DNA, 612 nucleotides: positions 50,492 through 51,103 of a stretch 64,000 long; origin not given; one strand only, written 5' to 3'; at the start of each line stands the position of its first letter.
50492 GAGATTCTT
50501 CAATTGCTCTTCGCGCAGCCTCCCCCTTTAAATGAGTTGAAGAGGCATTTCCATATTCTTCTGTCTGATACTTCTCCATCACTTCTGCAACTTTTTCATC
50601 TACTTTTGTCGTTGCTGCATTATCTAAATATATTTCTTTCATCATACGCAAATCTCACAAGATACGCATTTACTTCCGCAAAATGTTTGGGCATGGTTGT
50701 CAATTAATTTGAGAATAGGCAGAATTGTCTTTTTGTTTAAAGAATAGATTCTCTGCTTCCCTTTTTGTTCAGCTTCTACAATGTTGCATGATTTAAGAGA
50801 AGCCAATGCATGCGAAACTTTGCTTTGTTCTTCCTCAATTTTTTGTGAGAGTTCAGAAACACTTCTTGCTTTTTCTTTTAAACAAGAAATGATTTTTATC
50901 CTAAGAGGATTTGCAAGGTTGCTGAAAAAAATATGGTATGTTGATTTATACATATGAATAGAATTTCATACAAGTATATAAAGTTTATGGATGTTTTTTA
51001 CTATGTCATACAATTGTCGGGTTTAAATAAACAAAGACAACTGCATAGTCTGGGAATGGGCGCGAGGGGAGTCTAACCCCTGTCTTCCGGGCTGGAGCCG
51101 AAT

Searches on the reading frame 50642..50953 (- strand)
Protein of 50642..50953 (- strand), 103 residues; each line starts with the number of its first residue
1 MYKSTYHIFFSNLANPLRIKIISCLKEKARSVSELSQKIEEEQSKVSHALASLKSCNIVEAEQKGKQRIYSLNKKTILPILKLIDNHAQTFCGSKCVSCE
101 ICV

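Call 27: search_protein_families(library=pfam, proteins=[window:50642-50953:-], max_evalue=0.01)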
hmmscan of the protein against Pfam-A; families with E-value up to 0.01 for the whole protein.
window:50642-50953:- (103 aa): 7 families
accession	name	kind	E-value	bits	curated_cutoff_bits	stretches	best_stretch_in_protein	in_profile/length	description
PF01022.26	HTH_5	-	2.4e-08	34.1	22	1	15-60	1-46/47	Bacterial regulatory protein, arsR family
PF25212.1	HVO_A0114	-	1.9e-05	24.8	27.6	1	14-68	20-75/84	HVO_A0114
PF01978.25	TrmB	-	6.8e-05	23.1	25.6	1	25-71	18-63/68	Sugar-specific transcriptional regulator TrmB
PF12840.13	HTH_20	-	9.7e-05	22.7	27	1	13-59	1-48/51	Helix-turn-helix domain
PF24270.1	HTH_Cmi2_C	-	0.00031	21.4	27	1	17-64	76-123/125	Cmi2, C-terminal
PF09339.16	HTH_IclR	-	0.002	18.3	22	1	20-61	7-50/52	IclR helix-turn-helix domain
PF08221.17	HTH_9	-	0.0053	17.3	23.4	1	20-60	17-58/62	RNA polymerase III subunit RPC82 helix-turn-helix domain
